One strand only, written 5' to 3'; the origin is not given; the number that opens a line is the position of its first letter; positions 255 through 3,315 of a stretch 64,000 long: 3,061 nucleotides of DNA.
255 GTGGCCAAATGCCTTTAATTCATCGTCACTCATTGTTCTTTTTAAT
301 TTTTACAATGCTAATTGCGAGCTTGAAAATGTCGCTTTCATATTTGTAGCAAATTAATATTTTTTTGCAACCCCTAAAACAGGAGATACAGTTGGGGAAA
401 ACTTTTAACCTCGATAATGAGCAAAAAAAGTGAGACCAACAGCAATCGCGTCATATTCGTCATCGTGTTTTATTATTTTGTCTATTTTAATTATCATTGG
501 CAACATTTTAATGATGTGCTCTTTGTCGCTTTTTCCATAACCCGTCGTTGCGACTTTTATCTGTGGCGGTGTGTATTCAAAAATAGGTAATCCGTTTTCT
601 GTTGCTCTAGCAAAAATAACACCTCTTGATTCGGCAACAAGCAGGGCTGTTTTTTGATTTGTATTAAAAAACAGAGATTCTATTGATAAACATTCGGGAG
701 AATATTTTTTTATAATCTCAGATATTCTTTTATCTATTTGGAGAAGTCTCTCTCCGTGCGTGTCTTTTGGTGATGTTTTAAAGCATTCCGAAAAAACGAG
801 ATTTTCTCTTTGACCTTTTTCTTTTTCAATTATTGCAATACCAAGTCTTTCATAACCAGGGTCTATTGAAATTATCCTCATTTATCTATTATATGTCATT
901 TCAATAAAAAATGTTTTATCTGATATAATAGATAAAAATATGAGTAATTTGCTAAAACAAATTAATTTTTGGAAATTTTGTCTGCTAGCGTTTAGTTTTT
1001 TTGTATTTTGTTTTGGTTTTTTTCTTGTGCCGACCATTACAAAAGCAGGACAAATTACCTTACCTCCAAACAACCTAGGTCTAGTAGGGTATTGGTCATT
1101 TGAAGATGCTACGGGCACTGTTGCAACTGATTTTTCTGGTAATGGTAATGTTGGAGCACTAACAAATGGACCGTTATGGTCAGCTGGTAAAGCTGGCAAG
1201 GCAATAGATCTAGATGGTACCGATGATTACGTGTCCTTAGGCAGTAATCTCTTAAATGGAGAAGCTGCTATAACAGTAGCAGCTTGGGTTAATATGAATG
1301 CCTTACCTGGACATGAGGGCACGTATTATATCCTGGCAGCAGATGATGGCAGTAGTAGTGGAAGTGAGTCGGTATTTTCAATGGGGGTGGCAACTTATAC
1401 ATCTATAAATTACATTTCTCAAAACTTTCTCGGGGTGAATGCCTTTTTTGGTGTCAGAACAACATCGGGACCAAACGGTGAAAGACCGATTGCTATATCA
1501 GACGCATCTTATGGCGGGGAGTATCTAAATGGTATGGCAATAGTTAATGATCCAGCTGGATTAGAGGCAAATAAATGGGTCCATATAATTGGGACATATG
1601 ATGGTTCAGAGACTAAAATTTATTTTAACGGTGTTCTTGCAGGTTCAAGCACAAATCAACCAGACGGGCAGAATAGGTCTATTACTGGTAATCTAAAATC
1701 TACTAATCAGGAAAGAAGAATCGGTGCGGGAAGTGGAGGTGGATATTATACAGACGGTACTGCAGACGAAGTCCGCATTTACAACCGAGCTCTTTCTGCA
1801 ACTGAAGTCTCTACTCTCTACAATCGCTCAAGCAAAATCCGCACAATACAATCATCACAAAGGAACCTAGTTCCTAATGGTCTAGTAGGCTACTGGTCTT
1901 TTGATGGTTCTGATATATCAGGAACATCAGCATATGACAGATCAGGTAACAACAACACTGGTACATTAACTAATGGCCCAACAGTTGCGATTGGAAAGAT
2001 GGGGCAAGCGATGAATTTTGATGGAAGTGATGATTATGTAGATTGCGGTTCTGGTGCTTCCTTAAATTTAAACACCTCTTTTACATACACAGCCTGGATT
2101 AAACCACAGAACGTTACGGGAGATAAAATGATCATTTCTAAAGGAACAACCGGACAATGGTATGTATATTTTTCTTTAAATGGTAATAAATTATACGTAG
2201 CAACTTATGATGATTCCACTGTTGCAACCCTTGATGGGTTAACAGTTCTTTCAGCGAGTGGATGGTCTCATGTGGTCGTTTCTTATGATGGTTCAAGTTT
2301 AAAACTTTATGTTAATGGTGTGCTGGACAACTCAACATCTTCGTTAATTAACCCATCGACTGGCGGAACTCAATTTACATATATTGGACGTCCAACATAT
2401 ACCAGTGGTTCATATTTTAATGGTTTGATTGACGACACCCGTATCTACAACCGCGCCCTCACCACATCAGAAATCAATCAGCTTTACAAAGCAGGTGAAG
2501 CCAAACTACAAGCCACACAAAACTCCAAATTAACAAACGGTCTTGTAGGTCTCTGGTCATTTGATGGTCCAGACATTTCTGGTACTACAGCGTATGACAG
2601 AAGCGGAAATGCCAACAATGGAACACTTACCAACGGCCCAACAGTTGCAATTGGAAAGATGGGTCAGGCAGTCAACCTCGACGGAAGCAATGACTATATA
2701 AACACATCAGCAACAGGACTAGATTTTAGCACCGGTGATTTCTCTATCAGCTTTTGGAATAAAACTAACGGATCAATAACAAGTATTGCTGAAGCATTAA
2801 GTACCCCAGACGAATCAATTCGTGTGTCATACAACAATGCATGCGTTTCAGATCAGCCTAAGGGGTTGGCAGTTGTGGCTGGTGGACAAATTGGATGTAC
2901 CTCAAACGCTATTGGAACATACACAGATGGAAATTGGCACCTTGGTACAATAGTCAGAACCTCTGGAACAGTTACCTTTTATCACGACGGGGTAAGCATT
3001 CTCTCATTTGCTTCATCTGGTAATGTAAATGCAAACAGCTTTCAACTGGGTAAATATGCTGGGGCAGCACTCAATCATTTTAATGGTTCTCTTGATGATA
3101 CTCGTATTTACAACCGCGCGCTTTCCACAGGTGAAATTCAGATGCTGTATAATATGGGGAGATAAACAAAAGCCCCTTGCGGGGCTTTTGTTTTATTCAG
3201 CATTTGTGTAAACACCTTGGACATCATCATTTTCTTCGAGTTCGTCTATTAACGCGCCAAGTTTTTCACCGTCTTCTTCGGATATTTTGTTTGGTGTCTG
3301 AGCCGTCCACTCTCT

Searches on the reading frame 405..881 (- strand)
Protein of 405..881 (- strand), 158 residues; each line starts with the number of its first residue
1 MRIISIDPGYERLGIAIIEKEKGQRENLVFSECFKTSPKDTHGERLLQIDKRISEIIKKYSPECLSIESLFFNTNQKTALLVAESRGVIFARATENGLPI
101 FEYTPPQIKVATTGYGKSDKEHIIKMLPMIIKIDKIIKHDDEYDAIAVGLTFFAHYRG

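Call 65: find_homologous_proteins(query=window:405-881:-, max_evalue=1e-20)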
Query window:405-881:- (158 aa): 7879 proteins with E <= 1e-20 among 8000 candidates; the best 120 are listed.
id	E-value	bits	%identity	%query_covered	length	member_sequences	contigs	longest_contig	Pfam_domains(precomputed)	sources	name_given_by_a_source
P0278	8.3e-99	345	100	100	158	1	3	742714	PF02075.24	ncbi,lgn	-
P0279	2.6e-72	259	76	99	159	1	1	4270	PF02075.24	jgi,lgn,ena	-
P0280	8.2e-72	258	75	99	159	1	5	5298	PF02075.24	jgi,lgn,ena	-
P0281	7.4e-70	251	76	97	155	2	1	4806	PF02075.24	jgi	-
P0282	1.3e-68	247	73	99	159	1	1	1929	PF02075.24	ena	-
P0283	6.3e-68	245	71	99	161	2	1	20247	PF02075.24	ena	-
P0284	1.2e-67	244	72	99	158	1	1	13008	PF02075.24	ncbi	-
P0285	1.8e-67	244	71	99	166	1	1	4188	PF02075.24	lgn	-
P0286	1.4e-65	238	70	99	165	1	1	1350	PF02075.24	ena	-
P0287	3.4e-65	236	69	99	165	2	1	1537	PF02075.24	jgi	jgi:crossover junction endodeoxyribonuclease RuvC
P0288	1.7e-64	234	68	99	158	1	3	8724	PF02075.24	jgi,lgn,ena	-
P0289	2.9e-64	233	68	99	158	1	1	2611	PF02075.24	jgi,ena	-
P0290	3.0e-62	227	69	99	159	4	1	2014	PF02075.24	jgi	-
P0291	3.8e-62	226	65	99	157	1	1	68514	PF02075.24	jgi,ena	-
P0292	4.3e-61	223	67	99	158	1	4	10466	PF02075.24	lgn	-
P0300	4.2e-58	213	65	99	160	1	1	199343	PF02075.24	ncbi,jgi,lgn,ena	-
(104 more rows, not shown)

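Call 66: find_encoding_contigs(protein=P0278, flank=10000, max_places=10)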
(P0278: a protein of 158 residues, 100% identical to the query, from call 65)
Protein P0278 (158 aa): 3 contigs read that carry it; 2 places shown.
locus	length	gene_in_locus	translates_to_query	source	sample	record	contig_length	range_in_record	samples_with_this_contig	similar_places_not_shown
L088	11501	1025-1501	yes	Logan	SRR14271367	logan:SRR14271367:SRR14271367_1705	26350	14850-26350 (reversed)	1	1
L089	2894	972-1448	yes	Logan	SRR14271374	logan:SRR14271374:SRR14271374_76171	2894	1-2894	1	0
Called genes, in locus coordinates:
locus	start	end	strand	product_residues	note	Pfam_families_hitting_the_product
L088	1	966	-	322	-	?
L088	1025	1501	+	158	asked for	PF02075:RuvC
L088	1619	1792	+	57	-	-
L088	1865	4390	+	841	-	PF00912:Transgly, PF00905:Transpeptidase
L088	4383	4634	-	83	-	-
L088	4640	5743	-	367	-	PF00712:DNA_pol3_beta, PF02767:DNA_pol3_beta_2, PF02768:DNA_pol3_beta_3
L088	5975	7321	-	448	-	PF11638:DnaA_N, PF00308:Bac_DnaA, PF01695:IstB_IS21, PF00004:AAA (weak), PF13401:AAA_22 (faint), PF08299:Bac_DnaA_C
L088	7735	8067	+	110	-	PF00825:Ribonuclease_P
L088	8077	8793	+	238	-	PF02096:60KD_IMP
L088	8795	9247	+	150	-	PF13083:KH_KhpA-B (weak), PF01424:R3H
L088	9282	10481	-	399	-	-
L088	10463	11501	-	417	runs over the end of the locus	PF18895:T4SS_pilin (weak)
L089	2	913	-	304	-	?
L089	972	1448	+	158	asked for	PF02075:RuvC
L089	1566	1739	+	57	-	-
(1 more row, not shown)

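Call 68: find_encoding_contigs(protein=P0283, flank=6000, max_places=1)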
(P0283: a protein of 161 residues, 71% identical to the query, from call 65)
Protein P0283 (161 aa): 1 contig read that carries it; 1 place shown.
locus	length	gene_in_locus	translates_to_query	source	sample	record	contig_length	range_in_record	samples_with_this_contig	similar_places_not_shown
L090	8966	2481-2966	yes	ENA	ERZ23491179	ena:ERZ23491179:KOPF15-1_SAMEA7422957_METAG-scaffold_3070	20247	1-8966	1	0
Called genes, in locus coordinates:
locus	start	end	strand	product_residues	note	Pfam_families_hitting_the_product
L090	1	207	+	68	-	?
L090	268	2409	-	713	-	PF07953:Toxin_R_bind_N (faint), PF13385:Laminin_G_3, PF02210:Laminin_G_2 (faint), PF00354:Pentaxin (faint), PF13385:Laminin_G_3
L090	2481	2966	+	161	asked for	PF02075:RuvC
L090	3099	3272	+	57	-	-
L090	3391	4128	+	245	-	-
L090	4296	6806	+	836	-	PF00912:Transgly, PF00905:Transpeptidase, PF17957:Big_7 (weak)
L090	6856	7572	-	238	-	PF01978:TrmB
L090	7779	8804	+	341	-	PF13458:Peripla_BP_6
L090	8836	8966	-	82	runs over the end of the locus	-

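Call 69: find_encoding_contigs(protein=P0284, flank=6000, max_places=1)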
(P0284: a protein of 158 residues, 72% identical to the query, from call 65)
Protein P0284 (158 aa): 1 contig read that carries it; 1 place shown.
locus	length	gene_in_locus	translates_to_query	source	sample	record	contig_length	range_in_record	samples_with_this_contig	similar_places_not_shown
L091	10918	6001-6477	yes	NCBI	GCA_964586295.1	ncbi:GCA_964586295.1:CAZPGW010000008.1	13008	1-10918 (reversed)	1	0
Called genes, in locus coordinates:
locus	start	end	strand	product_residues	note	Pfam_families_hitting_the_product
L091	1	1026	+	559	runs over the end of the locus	PF00437:T2SSE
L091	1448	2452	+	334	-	PF06068:TIP49 (faint), PF05496:RuvB_N, PF07728:AAA_5 (weak), PF00004:AAA, PF17864:AAA_lid_4, PF05491:WHD_RuvB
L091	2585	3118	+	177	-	PF20772:TACO1_YebC_N, PF01709:Transcrip_reg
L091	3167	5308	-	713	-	PF07953:Toxin_R_bind_N, PF13385:Laminin_G_3, PF02210:Laminin_G_2 (faint), PF02973:Sialidase (faint), PF07953:Toxin_R_bind_N (weak), PF13385:Laminin_G_3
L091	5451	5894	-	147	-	PF01371:Trp_repressor, PF13384:HTH_23 (weak)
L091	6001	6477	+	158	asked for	PF02075:RuvC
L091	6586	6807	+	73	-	-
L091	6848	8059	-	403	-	PF00579:tRNA-synt_1b, PF01479:S4 (faint), PF22421:SYY_C-terminal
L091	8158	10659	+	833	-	PF00912:Transgly, PF00905:Transpeptidase, PF17957:Big_7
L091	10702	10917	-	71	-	?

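Call 70: find_encoding_contigs(protein=P0300, flank=6000, max_places=1)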
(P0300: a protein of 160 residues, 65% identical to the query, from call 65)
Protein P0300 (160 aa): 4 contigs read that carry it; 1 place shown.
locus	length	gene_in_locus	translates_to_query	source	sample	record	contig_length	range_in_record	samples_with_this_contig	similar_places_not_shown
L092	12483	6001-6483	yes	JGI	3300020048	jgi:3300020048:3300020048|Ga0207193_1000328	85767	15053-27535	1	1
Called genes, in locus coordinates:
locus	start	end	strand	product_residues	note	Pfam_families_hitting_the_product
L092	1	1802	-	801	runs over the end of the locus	PF02739:5_3_exonuc_N, PF01367:5_3_exonuc, PF00476:DNA_pol_A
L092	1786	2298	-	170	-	PF02367:TsaE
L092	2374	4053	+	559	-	PF00437:T2SSE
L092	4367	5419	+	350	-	PF05496:RuvB_N, PF01078:Mg_chelatase (faint), PF07728:AAA_5, PF00004:AAA, PF17864:AAA_lid_4, PF05491:WHD_RuvB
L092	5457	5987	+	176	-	PF20772:TACO1_YebC_N, PF01709:Transcrip_reg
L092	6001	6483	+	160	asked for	PF02075:RuvC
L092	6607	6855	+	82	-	-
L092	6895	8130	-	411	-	PF00579:tRNA-synt_1b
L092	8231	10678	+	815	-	PF00912:Transgly, PF00905:Transpeptidase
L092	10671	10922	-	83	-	-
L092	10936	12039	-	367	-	PF00712:DNA_pol3_beta, PF02767:DNA_pol3_beta_2, PF02768:DNA_pol3_beta_3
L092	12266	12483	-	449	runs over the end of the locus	PF11638:DnaA_N, PF00308:Bac_DnaA, PF01695:IstB_IS21, PF00004:AAA (weak), PF08299:Bac_DnaA_C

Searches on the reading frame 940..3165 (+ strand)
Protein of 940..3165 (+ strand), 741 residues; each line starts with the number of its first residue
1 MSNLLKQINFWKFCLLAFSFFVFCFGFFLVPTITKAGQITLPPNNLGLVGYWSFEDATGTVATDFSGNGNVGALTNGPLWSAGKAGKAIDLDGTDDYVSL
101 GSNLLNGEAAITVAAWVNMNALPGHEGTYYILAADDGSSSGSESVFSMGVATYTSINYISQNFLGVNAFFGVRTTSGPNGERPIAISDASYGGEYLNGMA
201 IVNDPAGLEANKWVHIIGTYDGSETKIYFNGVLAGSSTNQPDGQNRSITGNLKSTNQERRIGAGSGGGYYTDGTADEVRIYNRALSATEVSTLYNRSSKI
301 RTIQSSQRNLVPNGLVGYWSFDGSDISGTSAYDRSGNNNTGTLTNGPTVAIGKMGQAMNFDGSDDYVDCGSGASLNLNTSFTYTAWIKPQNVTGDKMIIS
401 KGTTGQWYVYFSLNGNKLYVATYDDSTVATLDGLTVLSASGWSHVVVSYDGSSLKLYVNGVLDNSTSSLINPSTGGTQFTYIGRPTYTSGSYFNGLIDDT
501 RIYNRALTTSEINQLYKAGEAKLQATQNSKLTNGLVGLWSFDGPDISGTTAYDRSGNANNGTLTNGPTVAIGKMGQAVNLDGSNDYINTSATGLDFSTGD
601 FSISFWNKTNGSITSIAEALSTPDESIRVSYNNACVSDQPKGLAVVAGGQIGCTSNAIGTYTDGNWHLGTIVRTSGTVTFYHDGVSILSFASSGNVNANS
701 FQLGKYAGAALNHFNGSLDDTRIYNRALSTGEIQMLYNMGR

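Call 5: search_protein_families(library=pfam, proteins=[window:940-3165:+], max_evalue=0.01)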
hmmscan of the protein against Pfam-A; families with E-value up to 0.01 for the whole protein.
window:940-3165:+ (741 aa): 6 families
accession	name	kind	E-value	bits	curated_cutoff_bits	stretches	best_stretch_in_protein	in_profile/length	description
PF13385.13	Laminin_G_3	-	3.4e-76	254.9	27.6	3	361-513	1-151/151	Concanavalin A-like lectin/glucanases superfamily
PF07953.20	Toxin_R_bind_N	-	8.5e-08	32.6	23.8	1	331-467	4-152/191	Clostridium neurotoxin, N-terminal receptor binding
PF02973.23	Sialidase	-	4.7e-07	29.9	26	0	451-514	116-183/189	Sialidase, N-terminal domain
PF02210.31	Laminin_G_2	-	2.9e-05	25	22.9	0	408-502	20-123/126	Laminin G domain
PF06439.18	3keto-disac_hyd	-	0.0069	16.9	26.8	0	595-695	50-156/187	3-keto-disaccharide hydrolase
PF04715.19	Anth_synt_I_N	-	0.0091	16.7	23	0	291-323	66-100/140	Anthranilate synthase component I, N terminal region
